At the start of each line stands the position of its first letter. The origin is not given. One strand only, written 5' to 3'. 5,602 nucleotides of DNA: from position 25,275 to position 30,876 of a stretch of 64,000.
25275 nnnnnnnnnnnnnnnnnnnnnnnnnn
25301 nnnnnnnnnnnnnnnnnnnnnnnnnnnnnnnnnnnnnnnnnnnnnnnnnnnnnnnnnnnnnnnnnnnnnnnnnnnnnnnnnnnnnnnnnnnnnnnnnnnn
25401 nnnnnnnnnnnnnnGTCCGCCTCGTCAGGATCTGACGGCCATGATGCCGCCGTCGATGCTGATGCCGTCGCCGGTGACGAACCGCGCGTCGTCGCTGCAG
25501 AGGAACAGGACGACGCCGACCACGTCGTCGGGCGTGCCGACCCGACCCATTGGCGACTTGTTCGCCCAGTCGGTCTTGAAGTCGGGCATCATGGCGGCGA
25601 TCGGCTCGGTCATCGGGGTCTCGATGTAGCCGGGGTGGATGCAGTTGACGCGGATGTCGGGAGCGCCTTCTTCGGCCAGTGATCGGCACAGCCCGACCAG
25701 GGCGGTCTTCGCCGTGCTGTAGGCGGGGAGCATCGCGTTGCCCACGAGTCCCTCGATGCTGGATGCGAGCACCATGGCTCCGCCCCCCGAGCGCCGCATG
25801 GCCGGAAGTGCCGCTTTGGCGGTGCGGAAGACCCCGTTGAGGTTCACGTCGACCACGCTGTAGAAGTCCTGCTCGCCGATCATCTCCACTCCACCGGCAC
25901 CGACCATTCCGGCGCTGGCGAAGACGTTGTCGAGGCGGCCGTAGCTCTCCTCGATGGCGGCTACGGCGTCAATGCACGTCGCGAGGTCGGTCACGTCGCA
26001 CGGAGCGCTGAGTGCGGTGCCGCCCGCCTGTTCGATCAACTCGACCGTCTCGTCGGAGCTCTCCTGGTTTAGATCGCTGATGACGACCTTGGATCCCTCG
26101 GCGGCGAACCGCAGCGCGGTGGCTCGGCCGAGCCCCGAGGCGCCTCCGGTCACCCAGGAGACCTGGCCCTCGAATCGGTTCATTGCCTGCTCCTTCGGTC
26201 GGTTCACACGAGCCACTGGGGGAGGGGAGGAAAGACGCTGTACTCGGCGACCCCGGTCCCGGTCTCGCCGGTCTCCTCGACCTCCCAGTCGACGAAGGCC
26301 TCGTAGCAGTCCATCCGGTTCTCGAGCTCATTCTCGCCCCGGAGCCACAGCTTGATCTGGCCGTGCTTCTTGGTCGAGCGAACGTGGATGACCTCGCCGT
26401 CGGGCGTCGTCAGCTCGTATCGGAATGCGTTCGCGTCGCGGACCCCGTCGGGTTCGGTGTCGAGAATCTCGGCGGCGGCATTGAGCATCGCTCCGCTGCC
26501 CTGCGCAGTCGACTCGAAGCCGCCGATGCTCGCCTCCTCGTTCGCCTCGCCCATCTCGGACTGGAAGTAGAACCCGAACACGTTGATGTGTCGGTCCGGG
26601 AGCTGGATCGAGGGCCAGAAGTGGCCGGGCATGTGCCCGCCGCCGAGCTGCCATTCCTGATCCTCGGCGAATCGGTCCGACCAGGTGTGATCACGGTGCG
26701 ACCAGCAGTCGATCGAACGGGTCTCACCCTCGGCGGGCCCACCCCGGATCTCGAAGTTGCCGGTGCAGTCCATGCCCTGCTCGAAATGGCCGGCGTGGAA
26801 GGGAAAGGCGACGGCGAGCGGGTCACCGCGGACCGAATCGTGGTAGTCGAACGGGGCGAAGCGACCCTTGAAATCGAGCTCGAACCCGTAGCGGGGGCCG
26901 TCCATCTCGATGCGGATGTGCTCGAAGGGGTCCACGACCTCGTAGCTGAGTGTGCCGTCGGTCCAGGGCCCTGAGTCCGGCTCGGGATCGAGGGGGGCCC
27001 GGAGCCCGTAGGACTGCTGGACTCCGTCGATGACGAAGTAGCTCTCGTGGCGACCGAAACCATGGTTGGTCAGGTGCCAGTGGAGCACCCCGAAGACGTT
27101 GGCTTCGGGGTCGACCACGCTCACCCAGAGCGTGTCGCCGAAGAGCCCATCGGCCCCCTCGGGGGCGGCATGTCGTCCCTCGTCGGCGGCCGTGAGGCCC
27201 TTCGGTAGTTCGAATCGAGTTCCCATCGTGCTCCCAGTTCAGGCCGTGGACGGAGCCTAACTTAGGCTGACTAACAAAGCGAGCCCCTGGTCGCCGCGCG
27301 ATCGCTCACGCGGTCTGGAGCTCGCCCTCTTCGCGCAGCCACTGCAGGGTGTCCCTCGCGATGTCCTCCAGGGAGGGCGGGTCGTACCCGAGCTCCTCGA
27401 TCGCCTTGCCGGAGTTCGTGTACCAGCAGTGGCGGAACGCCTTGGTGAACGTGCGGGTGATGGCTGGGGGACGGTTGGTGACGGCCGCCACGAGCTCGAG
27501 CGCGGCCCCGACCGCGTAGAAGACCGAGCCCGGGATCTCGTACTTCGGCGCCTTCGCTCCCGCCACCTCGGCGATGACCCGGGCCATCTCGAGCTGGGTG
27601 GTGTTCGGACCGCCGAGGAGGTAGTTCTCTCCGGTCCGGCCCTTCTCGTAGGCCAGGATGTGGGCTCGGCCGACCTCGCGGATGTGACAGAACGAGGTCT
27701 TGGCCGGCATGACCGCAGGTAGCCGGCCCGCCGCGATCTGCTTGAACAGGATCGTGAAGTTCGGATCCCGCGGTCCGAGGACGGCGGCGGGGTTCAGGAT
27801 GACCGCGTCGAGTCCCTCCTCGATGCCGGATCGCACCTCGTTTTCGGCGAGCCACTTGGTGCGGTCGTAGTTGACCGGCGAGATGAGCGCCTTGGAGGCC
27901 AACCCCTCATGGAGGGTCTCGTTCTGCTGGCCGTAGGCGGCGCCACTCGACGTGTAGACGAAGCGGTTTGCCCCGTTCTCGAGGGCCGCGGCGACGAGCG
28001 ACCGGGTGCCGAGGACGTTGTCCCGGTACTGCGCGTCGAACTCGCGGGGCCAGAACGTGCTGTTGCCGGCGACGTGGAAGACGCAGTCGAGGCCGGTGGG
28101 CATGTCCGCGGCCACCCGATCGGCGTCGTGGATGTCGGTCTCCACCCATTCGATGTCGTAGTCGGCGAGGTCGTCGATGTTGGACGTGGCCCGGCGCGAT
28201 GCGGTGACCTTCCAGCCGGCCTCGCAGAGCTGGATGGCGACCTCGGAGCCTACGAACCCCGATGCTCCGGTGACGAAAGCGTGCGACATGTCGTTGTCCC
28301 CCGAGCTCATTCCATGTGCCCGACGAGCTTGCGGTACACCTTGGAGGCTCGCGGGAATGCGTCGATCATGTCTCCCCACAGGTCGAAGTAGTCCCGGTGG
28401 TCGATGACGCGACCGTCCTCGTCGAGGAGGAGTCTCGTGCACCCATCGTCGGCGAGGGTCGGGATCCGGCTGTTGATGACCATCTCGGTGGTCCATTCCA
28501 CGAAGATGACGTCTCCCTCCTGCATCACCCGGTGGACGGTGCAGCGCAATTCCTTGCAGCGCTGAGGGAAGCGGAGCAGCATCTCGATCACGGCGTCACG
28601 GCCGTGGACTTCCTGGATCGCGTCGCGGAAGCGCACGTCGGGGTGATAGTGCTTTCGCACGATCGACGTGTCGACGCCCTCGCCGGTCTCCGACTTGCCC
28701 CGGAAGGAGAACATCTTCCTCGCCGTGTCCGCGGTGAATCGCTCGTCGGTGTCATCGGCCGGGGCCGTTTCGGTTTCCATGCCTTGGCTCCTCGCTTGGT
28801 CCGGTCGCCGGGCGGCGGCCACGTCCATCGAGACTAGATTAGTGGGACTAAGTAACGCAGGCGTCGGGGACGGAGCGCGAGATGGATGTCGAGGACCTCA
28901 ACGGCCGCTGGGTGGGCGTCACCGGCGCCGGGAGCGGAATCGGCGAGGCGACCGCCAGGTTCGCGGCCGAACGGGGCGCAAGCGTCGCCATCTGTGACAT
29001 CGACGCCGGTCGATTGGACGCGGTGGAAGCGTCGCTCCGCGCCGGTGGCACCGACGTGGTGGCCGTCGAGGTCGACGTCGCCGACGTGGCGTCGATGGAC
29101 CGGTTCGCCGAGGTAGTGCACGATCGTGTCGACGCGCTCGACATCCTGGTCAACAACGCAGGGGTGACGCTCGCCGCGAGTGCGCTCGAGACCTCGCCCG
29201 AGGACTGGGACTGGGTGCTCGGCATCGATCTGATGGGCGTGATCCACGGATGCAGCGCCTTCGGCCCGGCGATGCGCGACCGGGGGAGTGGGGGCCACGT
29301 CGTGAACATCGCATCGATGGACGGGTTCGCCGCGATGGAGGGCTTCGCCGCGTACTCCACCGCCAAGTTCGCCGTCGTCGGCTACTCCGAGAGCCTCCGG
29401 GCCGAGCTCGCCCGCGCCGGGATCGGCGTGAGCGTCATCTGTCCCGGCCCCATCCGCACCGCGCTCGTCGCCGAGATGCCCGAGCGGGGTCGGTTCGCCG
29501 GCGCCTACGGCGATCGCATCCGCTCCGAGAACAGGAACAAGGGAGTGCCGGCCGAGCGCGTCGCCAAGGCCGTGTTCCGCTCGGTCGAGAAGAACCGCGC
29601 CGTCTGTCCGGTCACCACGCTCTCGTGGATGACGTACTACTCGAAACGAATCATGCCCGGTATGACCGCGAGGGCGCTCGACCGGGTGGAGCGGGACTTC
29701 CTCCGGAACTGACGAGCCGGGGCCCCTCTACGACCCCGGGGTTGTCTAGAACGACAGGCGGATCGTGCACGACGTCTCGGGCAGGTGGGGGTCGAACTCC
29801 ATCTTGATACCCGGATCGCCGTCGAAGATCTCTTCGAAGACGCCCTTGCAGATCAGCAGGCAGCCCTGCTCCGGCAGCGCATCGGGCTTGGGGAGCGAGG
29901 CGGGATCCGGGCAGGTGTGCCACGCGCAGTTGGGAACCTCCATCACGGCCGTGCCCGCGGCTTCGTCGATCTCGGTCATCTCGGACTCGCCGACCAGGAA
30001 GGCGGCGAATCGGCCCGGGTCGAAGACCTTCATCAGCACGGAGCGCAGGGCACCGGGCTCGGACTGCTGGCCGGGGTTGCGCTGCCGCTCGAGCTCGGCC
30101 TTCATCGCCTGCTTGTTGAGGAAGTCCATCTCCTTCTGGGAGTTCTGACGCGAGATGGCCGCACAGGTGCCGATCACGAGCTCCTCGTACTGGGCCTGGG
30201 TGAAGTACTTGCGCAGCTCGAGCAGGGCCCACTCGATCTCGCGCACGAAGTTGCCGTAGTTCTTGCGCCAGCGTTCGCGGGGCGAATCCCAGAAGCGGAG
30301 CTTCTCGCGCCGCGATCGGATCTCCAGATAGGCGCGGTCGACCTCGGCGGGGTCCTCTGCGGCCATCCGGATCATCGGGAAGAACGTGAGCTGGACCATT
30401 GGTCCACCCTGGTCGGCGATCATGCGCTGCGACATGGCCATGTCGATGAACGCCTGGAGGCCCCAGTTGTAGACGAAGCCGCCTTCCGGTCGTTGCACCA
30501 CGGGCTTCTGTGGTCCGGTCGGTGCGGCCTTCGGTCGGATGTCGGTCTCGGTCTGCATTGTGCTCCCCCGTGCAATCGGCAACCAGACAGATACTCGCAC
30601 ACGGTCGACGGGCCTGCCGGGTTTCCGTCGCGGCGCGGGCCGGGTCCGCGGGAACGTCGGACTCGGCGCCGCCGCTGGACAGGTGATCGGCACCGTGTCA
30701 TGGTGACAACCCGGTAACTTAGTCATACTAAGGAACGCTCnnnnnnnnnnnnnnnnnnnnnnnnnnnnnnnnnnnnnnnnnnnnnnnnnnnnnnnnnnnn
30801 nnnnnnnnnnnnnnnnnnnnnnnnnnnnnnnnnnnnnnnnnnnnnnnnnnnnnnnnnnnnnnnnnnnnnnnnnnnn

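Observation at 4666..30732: Recurrent AT-rich inverted-repeat box in five promoter regions: candidate operator of an unassigned regulon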

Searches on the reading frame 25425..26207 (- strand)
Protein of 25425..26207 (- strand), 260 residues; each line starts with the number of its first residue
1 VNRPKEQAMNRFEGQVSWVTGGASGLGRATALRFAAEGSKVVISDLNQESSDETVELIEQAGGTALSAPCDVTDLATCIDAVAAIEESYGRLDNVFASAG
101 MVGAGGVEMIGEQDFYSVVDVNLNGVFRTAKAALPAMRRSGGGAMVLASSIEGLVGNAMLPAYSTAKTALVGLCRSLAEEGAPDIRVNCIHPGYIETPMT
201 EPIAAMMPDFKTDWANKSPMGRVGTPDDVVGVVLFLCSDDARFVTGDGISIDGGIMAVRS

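Call 15: search_protein_families(library=pfam, max_evalue=1, proteins=[window:25425-26207:-])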
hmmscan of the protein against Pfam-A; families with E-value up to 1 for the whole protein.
window:25425-26207:- (260 aa): 5 families
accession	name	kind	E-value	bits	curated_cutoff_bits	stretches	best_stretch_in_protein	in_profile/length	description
PF13561.12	adh_short_C2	-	4.3e-64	216.7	27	1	23-255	3-235/236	Enoyl-(Acyl carrier protein) reductase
PF00106.31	adh_short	-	3.3e-51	174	26.6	1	18-205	4-192/195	short chain dehydrogenase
PF08659.16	KR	-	1.9e-16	60.9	22.6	1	18-188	4-174/180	KR domain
PF23441.1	SDR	-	7.8e-08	32.4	27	1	17-256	10-256/258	SDR-like rossmann domain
PF01370.27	Epimerase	-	0.0075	16.1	20.9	1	19-150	3-115/240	NAD dependent epimerase/dehydratase family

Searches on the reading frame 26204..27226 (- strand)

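Call 12: search_protein_families(library=pfam, proteins=[window:26204-27226:-])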
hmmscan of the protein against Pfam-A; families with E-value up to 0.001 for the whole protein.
window:26204-27226:- (340 aa): 0 families

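Call 15: search_protein_families(library=pfam, max_evalue=1, proteins=[window:26204-27226:-])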
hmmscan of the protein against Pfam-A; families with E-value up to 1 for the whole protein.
window:26204-27226:- (340 aa): 2 families
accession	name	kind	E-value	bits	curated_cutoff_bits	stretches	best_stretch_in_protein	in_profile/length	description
PF23213.1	DUF7065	-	0.038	14.5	27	1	142-185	145-183/183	Domain of unknown function (DUF7065)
PF06572.17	DUF1131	-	0.19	12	21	1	239-308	19-89/170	Protein of unknown function (DUF1131)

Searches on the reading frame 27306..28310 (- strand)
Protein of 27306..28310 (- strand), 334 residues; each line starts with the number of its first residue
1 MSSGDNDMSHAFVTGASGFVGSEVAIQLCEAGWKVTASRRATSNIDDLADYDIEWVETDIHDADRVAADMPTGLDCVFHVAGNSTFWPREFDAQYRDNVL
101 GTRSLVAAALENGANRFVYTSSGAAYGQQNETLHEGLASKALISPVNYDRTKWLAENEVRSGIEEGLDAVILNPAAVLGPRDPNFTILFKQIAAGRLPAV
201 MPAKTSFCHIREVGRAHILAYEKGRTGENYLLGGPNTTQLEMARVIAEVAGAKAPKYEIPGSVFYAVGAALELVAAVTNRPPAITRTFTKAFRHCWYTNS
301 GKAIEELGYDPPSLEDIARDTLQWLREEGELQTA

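Call 12: search_protein_families(library=pfam, proteins=[window:27306-28310:-])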
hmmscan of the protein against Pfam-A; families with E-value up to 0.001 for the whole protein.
window:27306-28310:- (334 aa): 8 families
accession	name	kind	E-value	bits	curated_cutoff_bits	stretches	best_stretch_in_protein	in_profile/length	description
PF01370.27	Epimerase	-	4.8e-31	108.5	20.9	1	12-233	2-240/240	NAD dependent epimerase/dehydratase family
PF01073.25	3Beta_HSD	-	9.9e-20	71.1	22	1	13-222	2-230/280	3-beta hydroxysteroid dehydrogenase/isomerase family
PF13460.12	NAD_binding_10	-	6.5e-15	55.9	27.2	1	15-178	1-147/184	NAD(P)H-binding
PF16363.11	GDP_Man_Dehyd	-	1.4e-12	48.2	27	1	12-245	1-261/332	GDP-mannose 4,6 dehydratase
PF07993.18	NAD_binding_4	-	2.1e-12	47.2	20.1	1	73-183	88-211/258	Male sterility protein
PF04321.23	RmlD_sub_bind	-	2.3e-11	43.8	27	1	12-253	4-234/287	RmlD substrate binding domain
PF05368.20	NmrA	-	8.3e-10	39.2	27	1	12-141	6-128/298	NmrA-like family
PF02719.21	Polysacc_synt_2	-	1.2e-05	25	20.2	1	12-125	2-131/293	Polysaccharide biosynthesis protein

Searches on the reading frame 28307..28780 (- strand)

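Call 12: search_protein_families(library=pfam, proteins=[window:28307-28780:-])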
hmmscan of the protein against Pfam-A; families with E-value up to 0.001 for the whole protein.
window:28307-28780:- (157 aa): 4 families
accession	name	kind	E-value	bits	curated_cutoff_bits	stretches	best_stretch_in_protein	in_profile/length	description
PF12680.13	SnoaL_2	-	9.7e-15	55.5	27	1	40-128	15-102/102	SnoaL-like domain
PF10184.16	DUF2358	-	1.1e-08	35.7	24.3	1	44-128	23-113/113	Uncharacterized conserved protein (DUF2358)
PF07366.18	SnoaL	-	4.6e-07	30.1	28.4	1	37-98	15-77/126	SnoaL-like polyketide cyclase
PF07858.18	LEH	-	6.2e-06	27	24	1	52-144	35-122/122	Limonene-1,2-epoxide hydrolase catalytic domain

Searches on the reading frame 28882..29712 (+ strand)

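Call 12: search_protein_families(library=pfam, proteins=[window:28882-29712:+])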
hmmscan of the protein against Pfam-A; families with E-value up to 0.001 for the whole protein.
window:28882-29712:+ (276 aa): 3 families
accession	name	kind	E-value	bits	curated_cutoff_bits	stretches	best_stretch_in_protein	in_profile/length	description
PF00106.31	adh_short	-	5.9e-52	176.4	26.6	1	10-200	2-191/195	short chain dehydrogenase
PF13561.12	adh_short_C2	-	2.8e-41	142.1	27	1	15-214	1-199/236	Enoyl-(Acyl carrier protein) reductase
PF08659.16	KR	-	4.1e-08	33.8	22.6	1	13-167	5-158/180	KR domain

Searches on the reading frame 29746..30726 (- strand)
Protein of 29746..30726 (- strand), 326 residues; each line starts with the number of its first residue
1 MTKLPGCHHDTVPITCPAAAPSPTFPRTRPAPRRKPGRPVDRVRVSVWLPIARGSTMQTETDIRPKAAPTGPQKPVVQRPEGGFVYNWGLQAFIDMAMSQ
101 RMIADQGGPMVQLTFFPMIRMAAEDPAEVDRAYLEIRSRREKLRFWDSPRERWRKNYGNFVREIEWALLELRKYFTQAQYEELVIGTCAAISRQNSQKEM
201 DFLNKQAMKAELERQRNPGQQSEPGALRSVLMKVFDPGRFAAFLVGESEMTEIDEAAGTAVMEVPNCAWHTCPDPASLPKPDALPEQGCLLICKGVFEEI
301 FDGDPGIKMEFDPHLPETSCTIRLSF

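Call 12: search_protein_families(library=pfam, proteins=[window:29746-30558:-])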
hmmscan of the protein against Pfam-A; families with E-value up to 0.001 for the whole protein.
window:29746-30558:- (270 aa): 0 families

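Call 15: search_protein_families(library=pfam, max_evalue=1, proteins=[window:29746-30726:-])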
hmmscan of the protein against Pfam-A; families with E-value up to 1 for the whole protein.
window:29746-30726:- (326 aa): 1 family
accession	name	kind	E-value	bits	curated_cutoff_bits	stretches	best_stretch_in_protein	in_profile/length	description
PF15365.12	PNRC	-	0.093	13.1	21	1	266-281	3-18/20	Proline-rich nuclear receptor coactivator motif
